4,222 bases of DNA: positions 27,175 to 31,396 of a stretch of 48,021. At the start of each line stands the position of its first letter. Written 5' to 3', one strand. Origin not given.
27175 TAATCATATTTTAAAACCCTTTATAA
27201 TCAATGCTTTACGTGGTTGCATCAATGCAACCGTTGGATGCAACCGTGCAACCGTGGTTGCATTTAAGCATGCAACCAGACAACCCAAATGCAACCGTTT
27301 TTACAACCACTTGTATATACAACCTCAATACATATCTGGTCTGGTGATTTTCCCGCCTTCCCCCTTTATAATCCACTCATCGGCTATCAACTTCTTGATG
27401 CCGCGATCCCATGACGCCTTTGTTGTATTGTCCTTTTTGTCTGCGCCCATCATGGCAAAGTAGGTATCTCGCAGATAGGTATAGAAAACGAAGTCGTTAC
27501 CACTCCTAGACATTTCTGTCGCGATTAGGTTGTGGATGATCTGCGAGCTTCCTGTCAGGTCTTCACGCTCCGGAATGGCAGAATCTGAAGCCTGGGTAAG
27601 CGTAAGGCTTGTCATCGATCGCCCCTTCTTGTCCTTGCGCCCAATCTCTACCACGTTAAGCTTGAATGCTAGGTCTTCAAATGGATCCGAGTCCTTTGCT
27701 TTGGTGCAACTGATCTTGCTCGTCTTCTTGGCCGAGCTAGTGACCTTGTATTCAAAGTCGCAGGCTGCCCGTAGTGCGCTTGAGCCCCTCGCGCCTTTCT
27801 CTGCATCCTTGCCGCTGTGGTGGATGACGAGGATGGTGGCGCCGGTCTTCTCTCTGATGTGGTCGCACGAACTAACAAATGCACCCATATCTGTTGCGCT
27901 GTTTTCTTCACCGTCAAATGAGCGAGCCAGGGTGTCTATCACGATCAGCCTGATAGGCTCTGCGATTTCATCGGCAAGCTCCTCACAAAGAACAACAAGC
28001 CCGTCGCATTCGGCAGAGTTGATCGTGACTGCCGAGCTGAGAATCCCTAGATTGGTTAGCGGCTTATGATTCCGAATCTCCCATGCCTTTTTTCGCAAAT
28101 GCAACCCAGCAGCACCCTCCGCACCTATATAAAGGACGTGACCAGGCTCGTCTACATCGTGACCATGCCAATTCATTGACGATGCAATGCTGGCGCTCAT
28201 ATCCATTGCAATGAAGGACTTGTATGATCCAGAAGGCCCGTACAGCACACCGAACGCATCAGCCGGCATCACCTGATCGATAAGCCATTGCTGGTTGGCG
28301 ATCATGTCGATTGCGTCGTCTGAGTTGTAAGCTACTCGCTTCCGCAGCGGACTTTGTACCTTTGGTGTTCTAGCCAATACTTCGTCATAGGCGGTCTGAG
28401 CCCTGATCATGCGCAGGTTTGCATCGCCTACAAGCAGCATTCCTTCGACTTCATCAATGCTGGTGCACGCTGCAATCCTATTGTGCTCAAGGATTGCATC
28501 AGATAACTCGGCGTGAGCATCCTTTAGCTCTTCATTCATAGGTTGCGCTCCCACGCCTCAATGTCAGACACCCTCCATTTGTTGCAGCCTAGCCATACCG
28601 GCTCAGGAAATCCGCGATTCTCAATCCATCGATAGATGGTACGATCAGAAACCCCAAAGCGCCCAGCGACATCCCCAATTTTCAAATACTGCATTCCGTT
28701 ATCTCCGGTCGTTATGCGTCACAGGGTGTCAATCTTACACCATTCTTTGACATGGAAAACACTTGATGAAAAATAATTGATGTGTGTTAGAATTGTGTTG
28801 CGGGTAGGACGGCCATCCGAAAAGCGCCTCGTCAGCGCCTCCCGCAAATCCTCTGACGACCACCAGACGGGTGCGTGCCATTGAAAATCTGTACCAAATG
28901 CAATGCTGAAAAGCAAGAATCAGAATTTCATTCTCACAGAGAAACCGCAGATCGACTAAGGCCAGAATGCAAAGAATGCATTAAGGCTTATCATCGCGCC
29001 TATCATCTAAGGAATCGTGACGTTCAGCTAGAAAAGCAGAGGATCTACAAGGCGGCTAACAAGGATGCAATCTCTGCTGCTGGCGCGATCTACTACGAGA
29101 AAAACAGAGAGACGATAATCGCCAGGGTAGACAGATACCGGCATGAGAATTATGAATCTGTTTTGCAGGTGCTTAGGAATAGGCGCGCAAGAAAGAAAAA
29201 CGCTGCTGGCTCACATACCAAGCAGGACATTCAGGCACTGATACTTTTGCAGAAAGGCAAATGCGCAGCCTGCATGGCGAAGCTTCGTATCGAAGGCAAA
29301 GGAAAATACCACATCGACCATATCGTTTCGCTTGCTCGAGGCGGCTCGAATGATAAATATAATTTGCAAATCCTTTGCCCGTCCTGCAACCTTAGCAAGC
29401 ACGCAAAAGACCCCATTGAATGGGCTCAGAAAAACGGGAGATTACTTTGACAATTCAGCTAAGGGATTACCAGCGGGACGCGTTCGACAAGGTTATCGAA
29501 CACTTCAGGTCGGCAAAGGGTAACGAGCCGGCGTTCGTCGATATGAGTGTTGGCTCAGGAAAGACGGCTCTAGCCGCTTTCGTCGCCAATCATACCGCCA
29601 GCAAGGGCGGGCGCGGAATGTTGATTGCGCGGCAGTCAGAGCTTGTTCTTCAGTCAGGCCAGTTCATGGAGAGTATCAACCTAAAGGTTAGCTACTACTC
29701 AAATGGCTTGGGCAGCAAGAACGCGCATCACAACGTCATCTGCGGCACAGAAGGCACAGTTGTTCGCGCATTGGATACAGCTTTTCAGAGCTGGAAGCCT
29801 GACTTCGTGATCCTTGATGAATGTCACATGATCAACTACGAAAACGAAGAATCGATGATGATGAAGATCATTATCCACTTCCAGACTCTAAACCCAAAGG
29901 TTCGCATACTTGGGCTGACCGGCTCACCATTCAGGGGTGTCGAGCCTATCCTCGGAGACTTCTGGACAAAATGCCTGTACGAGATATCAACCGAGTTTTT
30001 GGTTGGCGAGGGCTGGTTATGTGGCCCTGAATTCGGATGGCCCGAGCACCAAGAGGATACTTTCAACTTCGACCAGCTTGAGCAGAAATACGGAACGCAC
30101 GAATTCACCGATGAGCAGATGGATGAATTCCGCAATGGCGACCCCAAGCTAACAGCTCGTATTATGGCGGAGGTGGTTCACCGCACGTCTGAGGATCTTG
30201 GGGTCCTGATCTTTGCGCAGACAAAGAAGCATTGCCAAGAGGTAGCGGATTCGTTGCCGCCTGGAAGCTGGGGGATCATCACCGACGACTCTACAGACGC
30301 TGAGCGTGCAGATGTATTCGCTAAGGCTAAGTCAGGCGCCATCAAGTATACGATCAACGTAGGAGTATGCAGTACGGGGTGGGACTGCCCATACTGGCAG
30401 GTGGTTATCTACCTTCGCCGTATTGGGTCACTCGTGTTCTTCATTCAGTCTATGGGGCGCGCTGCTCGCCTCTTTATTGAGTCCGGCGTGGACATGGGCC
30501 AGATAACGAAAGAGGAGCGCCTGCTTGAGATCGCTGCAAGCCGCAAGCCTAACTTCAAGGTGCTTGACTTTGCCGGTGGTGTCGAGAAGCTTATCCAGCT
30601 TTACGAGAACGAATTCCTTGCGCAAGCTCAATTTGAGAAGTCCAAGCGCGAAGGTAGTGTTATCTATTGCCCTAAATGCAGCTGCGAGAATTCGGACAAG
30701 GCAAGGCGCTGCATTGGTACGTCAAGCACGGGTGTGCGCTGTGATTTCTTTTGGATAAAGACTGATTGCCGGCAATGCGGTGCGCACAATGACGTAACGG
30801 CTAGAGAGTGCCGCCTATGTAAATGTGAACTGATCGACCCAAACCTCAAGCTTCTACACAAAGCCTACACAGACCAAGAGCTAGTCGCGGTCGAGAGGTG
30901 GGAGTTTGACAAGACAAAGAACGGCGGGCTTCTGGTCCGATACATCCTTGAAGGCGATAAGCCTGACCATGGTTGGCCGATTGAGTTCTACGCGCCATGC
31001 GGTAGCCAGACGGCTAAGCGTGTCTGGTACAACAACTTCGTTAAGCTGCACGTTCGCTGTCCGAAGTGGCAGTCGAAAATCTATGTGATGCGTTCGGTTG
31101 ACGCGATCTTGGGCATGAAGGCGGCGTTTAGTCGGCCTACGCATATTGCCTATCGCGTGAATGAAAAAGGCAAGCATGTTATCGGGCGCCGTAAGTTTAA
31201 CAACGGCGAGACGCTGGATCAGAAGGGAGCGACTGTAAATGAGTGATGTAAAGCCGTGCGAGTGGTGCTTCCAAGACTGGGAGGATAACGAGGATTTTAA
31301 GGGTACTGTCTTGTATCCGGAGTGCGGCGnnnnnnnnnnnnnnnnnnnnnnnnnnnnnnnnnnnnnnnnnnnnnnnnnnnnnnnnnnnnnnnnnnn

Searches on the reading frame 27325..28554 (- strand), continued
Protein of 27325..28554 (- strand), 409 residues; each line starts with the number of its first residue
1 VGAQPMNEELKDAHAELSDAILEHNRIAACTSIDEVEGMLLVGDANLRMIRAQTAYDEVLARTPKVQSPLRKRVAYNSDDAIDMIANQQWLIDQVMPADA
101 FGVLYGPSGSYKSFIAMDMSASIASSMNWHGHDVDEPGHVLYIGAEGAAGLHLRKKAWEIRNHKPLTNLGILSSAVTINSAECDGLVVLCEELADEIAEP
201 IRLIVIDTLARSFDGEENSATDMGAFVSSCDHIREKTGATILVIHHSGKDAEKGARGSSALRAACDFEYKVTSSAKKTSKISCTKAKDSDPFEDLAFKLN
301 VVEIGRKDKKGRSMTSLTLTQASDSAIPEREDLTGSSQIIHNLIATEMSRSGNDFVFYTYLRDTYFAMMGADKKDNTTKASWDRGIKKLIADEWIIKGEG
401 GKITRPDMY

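Call 67: find_related_loci(query=A2, collection=viral_contigs, flank=1500)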
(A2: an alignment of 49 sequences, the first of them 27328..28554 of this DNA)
Query A2 (409 aa) in viral_contigs; peptide patterns used: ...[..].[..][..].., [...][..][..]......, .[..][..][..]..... (x = any residue, [..] = any of these).
600 stretches matched a pattern (row limit reached: there are more); 567 encode a relative of the query (tblastn E <= 1e-3); the best 80 are kept; 80 distinct loci.
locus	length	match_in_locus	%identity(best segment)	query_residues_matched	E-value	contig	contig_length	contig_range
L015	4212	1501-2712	68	1-409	0e+0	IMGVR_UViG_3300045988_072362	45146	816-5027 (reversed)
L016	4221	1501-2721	67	1-409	0e+0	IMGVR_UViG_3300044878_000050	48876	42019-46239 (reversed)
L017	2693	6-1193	66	7-409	1e-179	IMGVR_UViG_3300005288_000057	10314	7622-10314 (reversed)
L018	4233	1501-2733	62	1-409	8e-166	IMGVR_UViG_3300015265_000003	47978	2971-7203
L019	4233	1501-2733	62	1-409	6e-165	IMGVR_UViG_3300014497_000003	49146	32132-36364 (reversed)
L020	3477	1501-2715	57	1-409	5e-152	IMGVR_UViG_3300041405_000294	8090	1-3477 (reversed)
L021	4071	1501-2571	62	47-405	8e-147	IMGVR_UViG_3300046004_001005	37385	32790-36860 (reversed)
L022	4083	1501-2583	57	48-409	1e-133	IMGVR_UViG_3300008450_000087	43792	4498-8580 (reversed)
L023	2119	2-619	61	199-409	1e-83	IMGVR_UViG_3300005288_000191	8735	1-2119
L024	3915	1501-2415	39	86-392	2e-56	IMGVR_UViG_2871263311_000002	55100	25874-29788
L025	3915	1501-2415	37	88-392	2e-54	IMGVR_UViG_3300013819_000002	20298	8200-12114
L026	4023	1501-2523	33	74-395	1e-54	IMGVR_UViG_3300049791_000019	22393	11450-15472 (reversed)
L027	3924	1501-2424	37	88-395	1e-53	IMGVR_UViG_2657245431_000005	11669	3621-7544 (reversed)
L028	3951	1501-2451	36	88-404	7e-54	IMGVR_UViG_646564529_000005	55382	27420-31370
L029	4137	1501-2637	36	8-397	3e-53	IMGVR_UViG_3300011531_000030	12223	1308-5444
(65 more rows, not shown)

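Call 80: search_protein_families(library=pfam, proteins=[L095:6752-8158:+], max_evalue=0.001)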
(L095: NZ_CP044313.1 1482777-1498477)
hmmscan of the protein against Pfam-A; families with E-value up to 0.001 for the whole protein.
L095:6752-8158:+ (468 aa): 1 family
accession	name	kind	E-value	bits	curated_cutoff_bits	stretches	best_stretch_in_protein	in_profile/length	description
PF13481.12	AAA_25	-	4.2e-43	147.7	27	1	146-317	15-194/195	AAA domain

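Call 85: find_encoding_contigs(protein=P0084, flank=1500, max_places=1)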
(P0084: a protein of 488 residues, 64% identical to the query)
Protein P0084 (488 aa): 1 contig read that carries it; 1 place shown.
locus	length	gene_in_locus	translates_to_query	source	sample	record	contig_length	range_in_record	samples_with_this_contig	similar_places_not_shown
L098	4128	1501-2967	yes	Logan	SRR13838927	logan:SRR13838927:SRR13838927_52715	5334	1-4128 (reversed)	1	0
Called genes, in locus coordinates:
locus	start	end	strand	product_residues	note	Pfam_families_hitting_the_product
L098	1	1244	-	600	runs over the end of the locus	PF00270:DEAD, PF04851:ResIII, PF00271:Helicase_C, PF13240:Zn_Ribbon_1 (faint), PF24463:DUF7577 (faint)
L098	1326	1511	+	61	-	PF05930:Phage_AlpA (weak), PF12728:HTH_17 (weak)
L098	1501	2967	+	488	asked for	PF13481:AAA_25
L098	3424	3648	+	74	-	-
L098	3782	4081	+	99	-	PF27050:Phage_P22_Y8K6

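Call 86: find_encoding_contigs(protein=P0098, flank=1500, max_places=1)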
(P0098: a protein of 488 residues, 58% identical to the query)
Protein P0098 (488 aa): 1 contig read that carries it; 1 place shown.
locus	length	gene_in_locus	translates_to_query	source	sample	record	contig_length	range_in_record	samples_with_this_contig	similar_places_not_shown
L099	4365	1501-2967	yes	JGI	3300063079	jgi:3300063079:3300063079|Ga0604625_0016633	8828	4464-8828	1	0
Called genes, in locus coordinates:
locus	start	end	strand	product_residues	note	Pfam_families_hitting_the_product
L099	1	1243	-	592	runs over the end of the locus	PF00270:DEAD, PF04851:ResIII, PF18766:SWI2_SNF2 (weak), PF00271:Helicase_C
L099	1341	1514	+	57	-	PF12728:HTH_17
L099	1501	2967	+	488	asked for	PF13481:AAA_25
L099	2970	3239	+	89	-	-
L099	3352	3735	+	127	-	PF27050:Phage_P22_Y8K6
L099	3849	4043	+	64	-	-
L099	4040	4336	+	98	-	PF26207:Phage_phiTE_015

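Call 87: find_encoding_contigs(protein=P0096, flank=1500, max_places=1)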
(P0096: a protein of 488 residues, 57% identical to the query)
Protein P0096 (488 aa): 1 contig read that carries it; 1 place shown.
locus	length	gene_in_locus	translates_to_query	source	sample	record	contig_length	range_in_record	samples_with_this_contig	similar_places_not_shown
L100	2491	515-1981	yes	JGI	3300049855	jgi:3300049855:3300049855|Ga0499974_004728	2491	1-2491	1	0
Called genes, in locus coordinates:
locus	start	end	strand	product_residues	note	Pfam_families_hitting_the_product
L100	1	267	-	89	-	?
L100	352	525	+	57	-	PF12728:HTH_17 (weak)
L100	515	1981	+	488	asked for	PF13481:AAA_25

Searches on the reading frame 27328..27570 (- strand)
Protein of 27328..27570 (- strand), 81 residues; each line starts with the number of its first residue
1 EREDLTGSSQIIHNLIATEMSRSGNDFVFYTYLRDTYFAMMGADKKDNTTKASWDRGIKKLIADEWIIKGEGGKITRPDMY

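Call 54: search_solved_structures(query=A3, max_evalue=10)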
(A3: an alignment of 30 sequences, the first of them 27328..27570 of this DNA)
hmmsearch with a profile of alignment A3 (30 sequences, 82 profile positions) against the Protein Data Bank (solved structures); distinct sequences matched with E-value up to 10: 16.
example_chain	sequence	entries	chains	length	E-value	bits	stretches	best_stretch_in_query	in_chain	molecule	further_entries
7tgh_A8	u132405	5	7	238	0.19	14.9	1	39-78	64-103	NDUA8 | CX9C domain-containing protein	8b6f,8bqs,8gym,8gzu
6wgr_A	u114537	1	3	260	0.56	13.4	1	39-73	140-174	Beta-lactamase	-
1blp_A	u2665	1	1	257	0.65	13.2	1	39-73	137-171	BETA-LACTAMASE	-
1ghi_A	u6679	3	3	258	0.68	13.1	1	39-73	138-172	BETA-LACTAMASE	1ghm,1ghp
1kgf_A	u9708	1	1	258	0.69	13.1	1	39-73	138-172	BETA-LACTAMASE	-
1alq_A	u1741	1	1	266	0.73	13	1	39-73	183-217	CP254 BETA-LACTAMASE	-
1g3i_A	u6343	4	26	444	0.74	13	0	32-66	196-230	ATP-DEPENDENT HSLU PROTEASE ATP-BINDING SUBUNIT HSLU | HEAT SHOCK PROTEIN HSLU | ATP-DEPENDENT HSL PROTEASE ATP-BINDING SUBUNIT HSLU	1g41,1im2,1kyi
1pio_A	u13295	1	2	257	0.82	12.8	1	39-73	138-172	BETA-LACTAMASE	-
1blc_A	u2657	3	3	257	0.82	12.8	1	39-73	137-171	BETA-LACTAMASE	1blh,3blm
1ome_A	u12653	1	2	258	0.83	12.8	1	39-73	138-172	BETA-LACTAMASE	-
1djb_A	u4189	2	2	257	0.83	12.8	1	39-73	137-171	BETA-LACTAMASE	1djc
1dja_A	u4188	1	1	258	0.84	12.8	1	39-73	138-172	BETA-LACTAMASE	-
1kgg_A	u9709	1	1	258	0.87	12.8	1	39-73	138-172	PROTEIN (BETA-LACTAMASE)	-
1tfe_A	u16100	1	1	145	1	12.5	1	10-37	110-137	ELONGATION FACTOR TS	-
1kge_A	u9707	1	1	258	1.1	12.5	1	40-73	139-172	BETA-LACTAMASE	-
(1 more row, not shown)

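Call 61: predict_structure(alignment_id=A3)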
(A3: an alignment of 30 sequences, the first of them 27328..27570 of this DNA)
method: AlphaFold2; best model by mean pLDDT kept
length: 81 residues; sequences in the alignment: 30
mean_pLDDT: 78.6   pTM: 0.62
mean pLDDT of the five models: 78.6, 77.8, 77.4, 70.8, 64.2
residues with pLDDT >= 90: 0; 70-90: 69; 50-70: 9; < 50: 3
segments of 3 or more residues with pLDDT < 50: none
pLDDT, mean of each block of 10 residues (from residue 1): 66 83 79 86 83 87 80 68 42
secondary structure, 60 per line:
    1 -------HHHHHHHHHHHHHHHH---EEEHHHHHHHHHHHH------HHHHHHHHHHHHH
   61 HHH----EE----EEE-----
elements in order: H8-23 E27-29 H30-41 H48-63 E74-76

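Call 66: fold_search(model_id=the predicted structure, library=pdb)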
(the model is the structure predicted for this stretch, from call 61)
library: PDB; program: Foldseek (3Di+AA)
matches with E <= 10: 1015; with E <= 0.001: 0
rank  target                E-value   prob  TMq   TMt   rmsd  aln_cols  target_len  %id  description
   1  7jgr_A                2.0e-02  1.00  0.61  0.15   4.0        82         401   23  Structure of Drosophila ORC bound to DNA (84 bp) and Cdc6 (released 2020-09-09)
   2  7jk6_A                2.1e-02  1.00  0.61  0.16   4.1        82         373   23  Structure of Drosophila ORC in the active conformation (released 2020-09-09)
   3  3o6b_F                2.2e-02  1.00  0.58  0.66   3.1        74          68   18  A Dual E3 Mechanism for Rub1 Ligation to Cdc53: Dcn1(P)-Cdc53(WHB) low resolution (released 2010-09-15)
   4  8b9d_4                2.4e-02  1.00  0.55  0.09   3.9        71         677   13  Human replisome bound by Pol Alpha (released 2023-08-09)
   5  3o2p_E                2.6e-02  1.00  0.58  0.55   4.0        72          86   17  A Dual E3 Mechanism for Rub1 Ligation to Cdc53: Dcn1(P)-Cdc53(WHB) (released 2010-09-15)
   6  7jpp_A                3.1e-02  0.99  0.60  0.51   4.3        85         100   12  ORC-O2WH: Human Origin Recognition Complex (ORC) with dynamic/unresolved ORC1 AAA+ domain (released 2020-09-09)
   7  9gjp_6                3.1e-02  0.99  0.62  0.10   4.8        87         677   15  OCCM maturation intermediate stalled with an Arginine Finger mutation in Mcm5: Conformer 2 (released 2025-03-05)
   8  3o6b_B                3.6e-02  0.99  0.56  0.62   4.2        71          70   17  A Dual E3 Mechanism for Rub1 Ligation to Cdc53: Dcn1(P)-Cdc53(WHB) low resolution (released 2010-09-15)
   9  3o6b_D                4.4e-02  0.99  0.58  0.66   3.6        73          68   15  A Dual E3 Mechanism for Rub1 Ligation to Cdc53: Dcn1(P)-Cdc53(WHB) low resolution (released 2010-09-15)
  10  9f26_C                4.4e-02  0.75  0.44  0.44   8.7        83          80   19  Crystal structure of the PriS_PriL-Rpa2WH ternary complex from P. abyssi (released 2024-12-04)
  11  3bwg_B                4.7e-02  0.95  0.53  0.23   3.4        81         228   15  The crystal structure of possible transcriptional regulator YydK from Bacillus subtilis subsp. subtilis str. 168 (released 2008-01-22)
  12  6l0o                  5.0e-02  0.99  0.60  0.67   3.5        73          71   12  WH domain of human MCM8 (released 2020-04-29)
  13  7jk5_A                5.0e-02  0.99  0.60  0.15   4.1        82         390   23  Structure of Drosophila ORC bound to DNA (released 2020-09-09)
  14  9gjw_6                5.0e-02  0.98  0.59  0.09   3.9        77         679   16  OCCM maturation intermediate stalled with an Arginine Finger mutation in Mcm2 (released 2025-03-05)
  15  5v89_C                6.1e-02  0.98  0.53  0.61   3.5        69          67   12  Structure of DCN4 PONY domain bound to CUL1 WHB (released 2017-05-24)
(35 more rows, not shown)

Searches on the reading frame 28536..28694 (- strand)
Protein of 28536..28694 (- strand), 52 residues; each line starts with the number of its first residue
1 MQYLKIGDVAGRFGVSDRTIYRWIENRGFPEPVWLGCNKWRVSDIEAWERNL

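Call 8: search_protein_families(library=pfam, proteins=[window:28536-28694:-], max_evalue=0.01)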
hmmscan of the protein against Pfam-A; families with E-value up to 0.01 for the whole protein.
window:28536-28694:- (52 aa): 6 families
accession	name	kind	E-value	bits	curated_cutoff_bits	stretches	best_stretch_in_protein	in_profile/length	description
PF12728.13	HTH_17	-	1e-07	32.5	27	1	3-50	1-48/51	Helix-turn-helix domain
PF05930.18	Phage_AlpA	-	3.2e-05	24.2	21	1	1-48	1-50/51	Prophage CP4-57 regulatory protein (AlpA)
PF13384.12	HTH_23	-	3.3e-05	24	24.6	1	5-26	19-40/50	Homeodomain-like domain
PF00376.29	MerR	-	9.1e-05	22.6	28.2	1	5-26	1-22/38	MerR family regulatory protein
PF13518.12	HTH_28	-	0.00035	21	25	1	5-25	14-34/52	Helix-turn-helix domain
PF13542.12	HTH_Tnp_ISL3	-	0.0029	17.5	27.4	1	8-26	31-49/51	Helix-turn-helix domain of transposase family ISL3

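Call 9: search_protein_families(library=phrogs, proteins=[window:28536-28694:-], max_evalue=0.001)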
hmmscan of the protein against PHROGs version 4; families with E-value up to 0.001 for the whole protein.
window:28536-28694:- (52 aa): 5 families
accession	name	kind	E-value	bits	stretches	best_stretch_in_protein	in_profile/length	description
phrog_66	-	integration and excision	9.3e-10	39.7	1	3-51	93-142/412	excisionase and transcriptional regulator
phrog_1553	-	integration and excision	3e-09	37.4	1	6-51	7-61/65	excisionase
phrog_4745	-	DNA, RNA and nucleotide metabolism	1.2e-06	29.3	1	2-50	30-85/107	DNA binding protein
phrog_597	-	DNA, RNA and nucleotide metabolism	2.1e-05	25.6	1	2-50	111-162/200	DNA binding protein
phrog_10045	-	DNA, RNA and nucleotide metabolism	0.00098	19.9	0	3-42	20-58/74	HTH DNA binding protein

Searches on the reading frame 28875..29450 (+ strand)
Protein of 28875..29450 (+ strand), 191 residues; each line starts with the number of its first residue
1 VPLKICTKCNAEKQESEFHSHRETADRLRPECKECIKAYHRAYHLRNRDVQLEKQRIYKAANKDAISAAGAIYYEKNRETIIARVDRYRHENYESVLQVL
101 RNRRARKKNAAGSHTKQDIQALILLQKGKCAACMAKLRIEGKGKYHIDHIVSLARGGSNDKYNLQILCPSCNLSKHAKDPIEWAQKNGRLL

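Call 8: search_protein_families(library=pfam, proteins=[window:28875-29450:+], max_evalue=0.01)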
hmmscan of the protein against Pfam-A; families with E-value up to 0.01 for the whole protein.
window:28875-29450:+ (191 aa): 3 families
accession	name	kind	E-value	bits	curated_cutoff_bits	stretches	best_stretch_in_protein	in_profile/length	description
PF01844.29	HNH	-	1.2e-11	45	21.4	1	130-178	1-47/47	HNH endonuclease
PF14279.12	HNH_5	-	5.6e-06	26.6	27.5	1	144-177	12-45/56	HNH endonuclease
PF02945.21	Endonuclease_7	-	9.1e-05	22.7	23.6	1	111-184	7-73/82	Recombination endonuclease VII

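Call 9: search_protein_families(library=phrogs, proteins=[window:28875-29450:+], max_evalue=0.001)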
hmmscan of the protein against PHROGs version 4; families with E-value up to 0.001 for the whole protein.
window:28875-29450:+ (191 aa): 28 families (the best 25 are shown)
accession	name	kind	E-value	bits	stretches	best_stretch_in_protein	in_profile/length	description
phrog_1035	-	DNA, RNA and nucleotide metabolism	1.9e-33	117.5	1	3-183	63-218/271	endonuclease VII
phrog_2118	-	DNA, RNA and nucleotide metabolism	1.1e-12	49.1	1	85-185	130-231/301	HNH endonuclease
phrog_589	-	DNA, RNA and nucleotide metabolism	2.2e-12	48.1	1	105-186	68-149/179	HNH endonuclease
phrog_6050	-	DNA, RNA and nucleotide metabolism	3.8e-12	46.7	1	51-181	234-363/402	HNH endonuclease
phrog_2214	-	DNA, RNA and nucleotide metabolism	3.2e-11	44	1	92-188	156-249/429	HNH endonuclease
phrog_338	-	DNA, RNA and nucleotide metabolism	4.9e-11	43.6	1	93-182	181-266/340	HNH endonuclease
phrog_2340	-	DNA, RNA and nucleotide metabolism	1.7e-10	42.3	1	3-141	8-137/171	endonuclease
phrog_2633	-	DNA, RNA and nucleotide metabolism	2e-10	42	1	4-174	14-118/142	endonuclease VII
phrog_2914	-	DNA, RNA and nucleotide metabolism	2.2e-09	38.3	1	88-186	54-147/190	endonuclease VII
phrog_144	-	DNA, RNA and nucleotide metabolism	4.4e-08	34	1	95-185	50-142/175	HNH endonuclease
phrog_8660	-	DNA, RNA and nucleotide metabolism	4.5e-08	34.4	1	4-185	14-186/196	HNH endonuclease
phrog_7785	-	DNA, RNA and nucleotide metabolism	4.9e-08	34.1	1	108-183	51-122/147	HNH endonuclease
phrog_5718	-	DNA, RNA and nucleotide metabolism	5.8e-08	33.2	1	102-184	102-182/394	HNH endonuclease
phrog_5558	-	moron, auxiliary metabolic gene and host takeover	5e-07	31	1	4-56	66-118/130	Lar-like restriction alleviation protein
phrog_5956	-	DNA, RNA and nucleotide metabolism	2e-06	28.5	1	101-178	33-110/138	HNH endonuclease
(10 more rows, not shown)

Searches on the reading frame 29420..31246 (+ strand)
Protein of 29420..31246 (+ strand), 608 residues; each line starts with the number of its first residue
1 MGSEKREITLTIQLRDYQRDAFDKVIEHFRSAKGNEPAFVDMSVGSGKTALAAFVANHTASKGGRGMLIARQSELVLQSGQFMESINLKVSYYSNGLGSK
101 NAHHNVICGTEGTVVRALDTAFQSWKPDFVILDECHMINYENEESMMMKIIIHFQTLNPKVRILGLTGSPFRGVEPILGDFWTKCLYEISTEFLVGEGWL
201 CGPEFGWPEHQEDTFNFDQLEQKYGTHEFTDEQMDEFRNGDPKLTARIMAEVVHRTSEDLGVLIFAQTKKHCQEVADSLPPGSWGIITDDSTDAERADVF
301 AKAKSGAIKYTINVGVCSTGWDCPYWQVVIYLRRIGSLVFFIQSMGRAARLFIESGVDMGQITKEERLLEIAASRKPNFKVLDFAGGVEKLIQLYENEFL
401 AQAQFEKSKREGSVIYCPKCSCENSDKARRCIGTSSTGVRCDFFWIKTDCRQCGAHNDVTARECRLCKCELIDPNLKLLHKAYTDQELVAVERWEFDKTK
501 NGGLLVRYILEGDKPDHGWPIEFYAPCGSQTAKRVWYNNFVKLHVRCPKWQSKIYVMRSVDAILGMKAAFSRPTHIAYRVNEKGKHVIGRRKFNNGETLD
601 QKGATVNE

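Call 8: search_protein_families(library=pfam, proteins=[window:29420-31246:+], max_evalue=0.01)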
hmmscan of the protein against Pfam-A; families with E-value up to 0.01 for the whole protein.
window:29420-31246:+ (608 aa): 4 families
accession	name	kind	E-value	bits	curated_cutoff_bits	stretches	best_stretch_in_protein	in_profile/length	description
PF04851.21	ResIII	-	6.6e-16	59.1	22.5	1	12-172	2-164/164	Type III restriction enzyme, res subunit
PF00270.35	DEAD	-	2e-10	41.1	26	1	18-173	4-163/167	DEAD/DEAH box helicase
PF00271.37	Helicase_C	-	3.9e-08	34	23.5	1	253-351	10-109/110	Helicase conserved C-terminal domain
PF00004.35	AAA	-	0.0076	17.1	21.2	0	45-178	8-119/131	ATPase family associated with various cellular activities (AAA)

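Call 9: search_protein_families(library=phrogs, proteins=[window:29420-31246:+], max_evalue=0.001)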
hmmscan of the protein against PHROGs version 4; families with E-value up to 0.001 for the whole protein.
window:29420-31246:+ (608 aa): 7 families
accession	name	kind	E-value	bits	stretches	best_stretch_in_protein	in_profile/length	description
phrog_16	-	DNA, RNA and nucleotide metabolism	9.7e-72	243.5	1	9-597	268-763/986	DNA helicase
phrog_62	-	DNA, RNA and nucleotide metabolism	3.5e-11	42.3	1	9-173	692-852/1881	DNA helicase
phrog_34481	-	unknown function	4.3e-09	37.3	1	16-107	33-122/132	-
phrog_16694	-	unknown function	1.6e-05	24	0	12-80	273-341/1010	-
phrog_2488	-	DNA, RNA and nucleotide metabolism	4.9e-05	23.3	0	14-74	19-82/579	DNA helicase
phrog_9690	-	DNA, RNA and nucleotide metabolism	0.00041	20.5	0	130-351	44-256/306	DNA helicase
phrog_325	-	DNA, RNA and nucleotide metabolism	0.00086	18.7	0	9-66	466-521/986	Dda-like helicase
